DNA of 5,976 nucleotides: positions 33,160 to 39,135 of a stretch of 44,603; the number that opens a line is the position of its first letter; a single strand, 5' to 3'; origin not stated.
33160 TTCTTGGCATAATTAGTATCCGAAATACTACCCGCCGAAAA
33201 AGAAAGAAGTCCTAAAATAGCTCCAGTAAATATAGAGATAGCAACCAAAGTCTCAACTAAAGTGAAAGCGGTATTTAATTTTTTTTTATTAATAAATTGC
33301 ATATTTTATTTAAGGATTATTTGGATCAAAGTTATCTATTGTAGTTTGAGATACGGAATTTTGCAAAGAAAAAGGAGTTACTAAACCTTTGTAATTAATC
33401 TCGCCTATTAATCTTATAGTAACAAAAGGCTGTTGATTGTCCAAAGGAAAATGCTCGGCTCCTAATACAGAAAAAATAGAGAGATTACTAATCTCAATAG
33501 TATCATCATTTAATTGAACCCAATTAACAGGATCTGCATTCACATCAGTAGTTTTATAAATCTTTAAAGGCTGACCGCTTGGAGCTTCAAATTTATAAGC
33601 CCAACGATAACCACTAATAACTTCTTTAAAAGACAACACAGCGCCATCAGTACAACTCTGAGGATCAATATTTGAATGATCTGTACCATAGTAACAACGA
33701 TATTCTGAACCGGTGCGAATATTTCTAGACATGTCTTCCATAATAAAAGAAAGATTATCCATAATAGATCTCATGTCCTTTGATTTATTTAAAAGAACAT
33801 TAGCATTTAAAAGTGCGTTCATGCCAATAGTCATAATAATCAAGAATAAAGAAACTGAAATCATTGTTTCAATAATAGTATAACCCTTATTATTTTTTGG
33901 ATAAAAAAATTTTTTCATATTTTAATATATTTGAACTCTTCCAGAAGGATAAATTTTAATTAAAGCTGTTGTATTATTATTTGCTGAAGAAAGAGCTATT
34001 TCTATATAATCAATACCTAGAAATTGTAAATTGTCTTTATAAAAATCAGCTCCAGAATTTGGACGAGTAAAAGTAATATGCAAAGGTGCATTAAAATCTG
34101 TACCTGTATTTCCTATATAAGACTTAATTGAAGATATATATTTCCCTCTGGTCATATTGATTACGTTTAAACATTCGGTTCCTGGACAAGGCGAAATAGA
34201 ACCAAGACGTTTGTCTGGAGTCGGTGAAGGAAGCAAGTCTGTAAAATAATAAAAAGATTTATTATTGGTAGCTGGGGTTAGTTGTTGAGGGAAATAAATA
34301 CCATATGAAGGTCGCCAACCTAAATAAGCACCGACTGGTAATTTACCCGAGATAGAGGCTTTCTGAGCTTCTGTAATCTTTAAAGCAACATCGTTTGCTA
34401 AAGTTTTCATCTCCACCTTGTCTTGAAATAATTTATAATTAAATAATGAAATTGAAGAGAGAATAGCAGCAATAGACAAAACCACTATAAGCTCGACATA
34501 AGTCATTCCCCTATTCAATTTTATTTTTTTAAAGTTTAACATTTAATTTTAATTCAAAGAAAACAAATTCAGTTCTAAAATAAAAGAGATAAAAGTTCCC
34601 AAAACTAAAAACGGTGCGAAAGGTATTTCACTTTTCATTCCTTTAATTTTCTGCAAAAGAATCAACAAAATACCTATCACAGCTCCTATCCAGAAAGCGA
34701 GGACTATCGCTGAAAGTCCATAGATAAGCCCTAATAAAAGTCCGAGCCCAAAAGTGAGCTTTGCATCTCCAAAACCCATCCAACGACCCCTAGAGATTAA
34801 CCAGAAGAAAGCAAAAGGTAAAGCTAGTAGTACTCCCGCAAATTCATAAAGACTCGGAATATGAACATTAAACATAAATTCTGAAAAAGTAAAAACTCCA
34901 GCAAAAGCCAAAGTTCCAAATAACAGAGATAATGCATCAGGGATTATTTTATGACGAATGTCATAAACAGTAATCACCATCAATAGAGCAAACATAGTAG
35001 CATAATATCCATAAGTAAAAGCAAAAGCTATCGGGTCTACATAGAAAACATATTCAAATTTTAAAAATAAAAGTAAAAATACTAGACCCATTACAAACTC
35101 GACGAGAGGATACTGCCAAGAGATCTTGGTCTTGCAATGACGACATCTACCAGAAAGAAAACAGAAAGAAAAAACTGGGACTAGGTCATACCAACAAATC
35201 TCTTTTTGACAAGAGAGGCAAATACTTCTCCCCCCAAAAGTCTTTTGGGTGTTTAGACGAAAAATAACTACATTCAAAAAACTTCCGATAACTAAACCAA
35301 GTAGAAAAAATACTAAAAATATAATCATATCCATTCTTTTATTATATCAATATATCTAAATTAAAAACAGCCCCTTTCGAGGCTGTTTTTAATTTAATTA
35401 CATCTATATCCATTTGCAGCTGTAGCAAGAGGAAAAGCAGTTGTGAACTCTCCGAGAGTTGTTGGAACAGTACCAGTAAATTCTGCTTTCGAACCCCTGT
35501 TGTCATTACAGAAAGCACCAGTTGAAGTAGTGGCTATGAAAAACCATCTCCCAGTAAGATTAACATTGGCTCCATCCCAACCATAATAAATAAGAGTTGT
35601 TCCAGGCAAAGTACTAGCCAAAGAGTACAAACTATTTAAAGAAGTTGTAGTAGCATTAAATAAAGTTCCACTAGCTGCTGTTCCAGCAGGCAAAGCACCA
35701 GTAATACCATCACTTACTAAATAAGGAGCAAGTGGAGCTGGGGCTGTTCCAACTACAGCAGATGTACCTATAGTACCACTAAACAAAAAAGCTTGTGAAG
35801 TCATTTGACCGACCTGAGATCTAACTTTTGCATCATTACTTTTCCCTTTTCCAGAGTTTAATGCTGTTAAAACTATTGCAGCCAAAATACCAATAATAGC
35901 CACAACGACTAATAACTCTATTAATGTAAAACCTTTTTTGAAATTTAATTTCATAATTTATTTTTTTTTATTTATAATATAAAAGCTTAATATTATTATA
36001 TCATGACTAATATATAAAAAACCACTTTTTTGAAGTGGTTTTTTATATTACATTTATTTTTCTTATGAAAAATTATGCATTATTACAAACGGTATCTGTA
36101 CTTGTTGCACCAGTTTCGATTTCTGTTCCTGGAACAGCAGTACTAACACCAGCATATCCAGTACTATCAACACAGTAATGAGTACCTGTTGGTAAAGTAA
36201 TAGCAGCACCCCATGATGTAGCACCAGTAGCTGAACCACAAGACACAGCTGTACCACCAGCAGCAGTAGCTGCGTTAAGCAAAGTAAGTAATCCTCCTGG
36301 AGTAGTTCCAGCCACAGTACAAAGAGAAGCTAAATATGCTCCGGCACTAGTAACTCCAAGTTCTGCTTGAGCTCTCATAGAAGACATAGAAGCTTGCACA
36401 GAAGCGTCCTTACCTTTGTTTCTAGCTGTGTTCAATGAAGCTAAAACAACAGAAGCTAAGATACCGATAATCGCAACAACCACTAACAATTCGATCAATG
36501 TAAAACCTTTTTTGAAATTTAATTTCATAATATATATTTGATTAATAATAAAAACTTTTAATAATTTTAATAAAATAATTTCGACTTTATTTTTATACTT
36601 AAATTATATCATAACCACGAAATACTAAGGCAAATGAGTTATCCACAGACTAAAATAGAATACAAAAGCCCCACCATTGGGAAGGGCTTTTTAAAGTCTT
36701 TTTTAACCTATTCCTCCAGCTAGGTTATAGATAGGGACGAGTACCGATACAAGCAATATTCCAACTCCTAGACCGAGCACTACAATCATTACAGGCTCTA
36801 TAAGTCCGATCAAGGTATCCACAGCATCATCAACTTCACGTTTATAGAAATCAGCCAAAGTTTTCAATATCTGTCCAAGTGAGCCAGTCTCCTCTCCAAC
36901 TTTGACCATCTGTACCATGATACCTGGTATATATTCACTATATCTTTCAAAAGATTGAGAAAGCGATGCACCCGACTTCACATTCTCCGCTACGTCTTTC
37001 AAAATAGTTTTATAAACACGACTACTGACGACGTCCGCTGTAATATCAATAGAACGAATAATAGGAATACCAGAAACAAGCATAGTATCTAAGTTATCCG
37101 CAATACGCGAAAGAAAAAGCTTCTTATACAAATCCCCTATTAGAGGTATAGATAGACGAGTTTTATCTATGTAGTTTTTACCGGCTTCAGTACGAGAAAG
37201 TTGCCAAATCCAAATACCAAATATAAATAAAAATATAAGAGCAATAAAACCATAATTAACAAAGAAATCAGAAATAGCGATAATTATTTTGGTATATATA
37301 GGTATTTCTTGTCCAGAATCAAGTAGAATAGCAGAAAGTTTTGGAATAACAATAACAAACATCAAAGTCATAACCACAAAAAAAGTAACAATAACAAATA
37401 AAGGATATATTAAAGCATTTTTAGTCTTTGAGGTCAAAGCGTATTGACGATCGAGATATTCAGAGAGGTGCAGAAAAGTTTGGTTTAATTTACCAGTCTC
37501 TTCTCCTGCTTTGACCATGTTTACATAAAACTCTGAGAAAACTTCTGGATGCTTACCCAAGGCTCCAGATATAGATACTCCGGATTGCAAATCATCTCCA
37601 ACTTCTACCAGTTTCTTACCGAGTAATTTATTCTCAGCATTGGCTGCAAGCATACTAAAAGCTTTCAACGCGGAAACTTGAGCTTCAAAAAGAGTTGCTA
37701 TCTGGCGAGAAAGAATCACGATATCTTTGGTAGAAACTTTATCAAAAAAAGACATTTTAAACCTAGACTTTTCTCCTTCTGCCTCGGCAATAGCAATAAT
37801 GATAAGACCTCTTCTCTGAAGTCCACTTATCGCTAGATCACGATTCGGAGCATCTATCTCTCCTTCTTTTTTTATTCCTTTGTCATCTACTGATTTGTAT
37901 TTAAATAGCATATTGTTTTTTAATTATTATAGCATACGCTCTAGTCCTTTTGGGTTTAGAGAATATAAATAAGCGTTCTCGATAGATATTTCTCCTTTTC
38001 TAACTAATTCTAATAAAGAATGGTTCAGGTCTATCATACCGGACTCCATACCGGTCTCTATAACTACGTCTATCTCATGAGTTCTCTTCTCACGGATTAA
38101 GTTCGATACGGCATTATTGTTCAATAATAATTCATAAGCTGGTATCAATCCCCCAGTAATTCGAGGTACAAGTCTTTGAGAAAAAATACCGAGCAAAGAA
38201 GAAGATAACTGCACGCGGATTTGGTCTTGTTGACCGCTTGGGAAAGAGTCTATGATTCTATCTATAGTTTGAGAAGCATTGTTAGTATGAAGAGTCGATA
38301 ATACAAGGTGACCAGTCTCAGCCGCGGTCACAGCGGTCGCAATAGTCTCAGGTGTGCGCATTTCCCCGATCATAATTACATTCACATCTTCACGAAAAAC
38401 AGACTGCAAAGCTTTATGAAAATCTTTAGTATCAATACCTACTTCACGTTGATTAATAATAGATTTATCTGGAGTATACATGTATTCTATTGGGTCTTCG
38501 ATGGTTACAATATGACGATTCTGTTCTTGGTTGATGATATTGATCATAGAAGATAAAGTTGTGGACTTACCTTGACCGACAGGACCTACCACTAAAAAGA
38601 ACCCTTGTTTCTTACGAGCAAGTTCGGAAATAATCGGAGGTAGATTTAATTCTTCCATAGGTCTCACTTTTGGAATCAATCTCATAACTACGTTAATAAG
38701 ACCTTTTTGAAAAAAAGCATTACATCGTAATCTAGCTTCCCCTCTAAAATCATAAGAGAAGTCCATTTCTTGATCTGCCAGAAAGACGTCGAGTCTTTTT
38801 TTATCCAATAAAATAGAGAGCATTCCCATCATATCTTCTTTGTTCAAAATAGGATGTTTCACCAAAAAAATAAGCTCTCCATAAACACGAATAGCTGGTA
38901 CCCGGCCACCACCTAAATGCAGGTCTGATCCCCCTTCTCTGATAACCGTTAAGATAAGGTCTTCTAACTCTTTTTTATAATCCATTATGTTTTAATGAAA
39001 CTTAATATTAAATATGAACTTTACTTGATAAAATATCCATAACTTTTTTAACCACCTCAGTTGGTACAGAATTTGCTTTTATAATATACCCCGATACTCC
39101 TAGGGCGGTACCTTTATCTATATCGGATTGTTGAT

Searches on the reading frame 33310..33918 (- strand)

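Call 88: search_protein_families(library=pfam, proteins=[window:33310-33918:-], max_evalue=0.001)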
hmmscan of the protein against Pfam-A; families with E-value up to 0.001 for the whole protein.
window:33310-33918:- (202 aa): 1 family
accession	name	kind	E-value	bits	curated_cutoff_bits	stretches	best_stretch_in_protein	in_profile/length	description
PF07963.17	N_methyl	-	3.6e-05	23.6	21.2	1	8-31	2-25/27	Prokaryotic N-terminal methylation motif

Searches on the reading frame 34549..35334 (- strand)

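Call 88: search_protein_families(library=pfam, proteins=[window:34549-35334:-], max_evalue=0.001)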
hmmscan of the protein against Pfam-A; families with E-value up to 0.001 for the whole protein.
window:34549-35334:- (261 aa): 2 families
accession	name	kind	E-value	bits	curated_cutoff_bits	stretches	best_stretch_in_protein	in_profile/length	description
PF06750.18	A24_N_bact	-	3.2e-30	104.5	23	1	11-93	1-84/84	Bacterial Peptidase A24 N-terminal domain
PF01478.23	Peptidase_A24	-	2.3e-10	41.3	26.5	1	114-222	3-104/104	Type IV leader peptidase family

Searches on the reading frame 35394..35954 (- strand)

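Call 88: search_protein_families(library=pfam, proteins=[window:35394-35954:-], max_evalue=0.001)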
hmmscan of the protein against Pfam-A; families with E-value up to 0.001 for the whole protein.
window:35394-35954:- (186 aa): 1 family
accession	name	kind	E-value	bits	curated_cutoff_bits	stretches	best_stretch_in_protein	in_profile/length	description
PF07963.17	N_methyl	-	4.4e-09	36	21.2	1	6-29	4-27/27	Prokaryotic N-terminal methylation motif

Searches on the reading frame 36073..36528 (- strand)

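Call 88: search_protein_families(library=pfam, proteins=[window:36073-36528:-], max_evalue=0.001)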
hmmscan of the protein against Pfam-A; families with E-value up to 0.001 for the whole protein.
window:36073-36528:- (151 aa): 1 family
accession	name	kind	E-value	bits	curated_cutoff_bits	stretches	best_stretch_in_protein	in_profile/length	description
PF07963.17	N_methyl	-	5.2e-09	35.8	21.2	1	6-29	4-27/27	Prokaryotic N-terminal methylation motif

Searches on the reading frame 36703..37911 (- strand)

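Call 88: search_protein_families(library=pfam, proteins=[window:36703-37911:-], max_evalue=0.001)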
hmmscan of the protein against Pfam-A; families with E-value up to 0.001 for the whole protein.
window:36703-37911:- (402 aa): 1 family
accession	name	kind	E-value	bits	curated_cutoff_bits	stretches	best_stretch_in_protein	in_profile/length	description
PF00482.28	T2SSF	-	3.4e-58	195.5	25.2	2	272-393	3-125/125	Type II secretion system (T2SS), protein F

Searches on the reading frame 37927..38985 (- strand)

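Call 88: search_protein_families(library=pfam, proteins=[window:37927-38985:-], max_evalue=0.001)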
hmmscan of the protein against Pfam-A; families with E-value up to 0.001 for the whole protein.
window:37927-38985:- (352 aa): 3 families
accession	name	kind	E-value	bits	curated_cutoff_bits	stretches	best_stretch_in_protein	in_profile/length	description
PF00437.27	T2SSE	-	6.4e-42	144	24.9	1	119-276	134-281/370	Type II/IV secretion system protein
PF13401.12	AAA_22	-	0.00016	22.5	27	1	125-165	3-42/130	AAA domain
PF25199.1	nSTAND_NTPase5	-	0.00037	20.8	34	0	117-165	31-79/145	Novel STAND NTPase 5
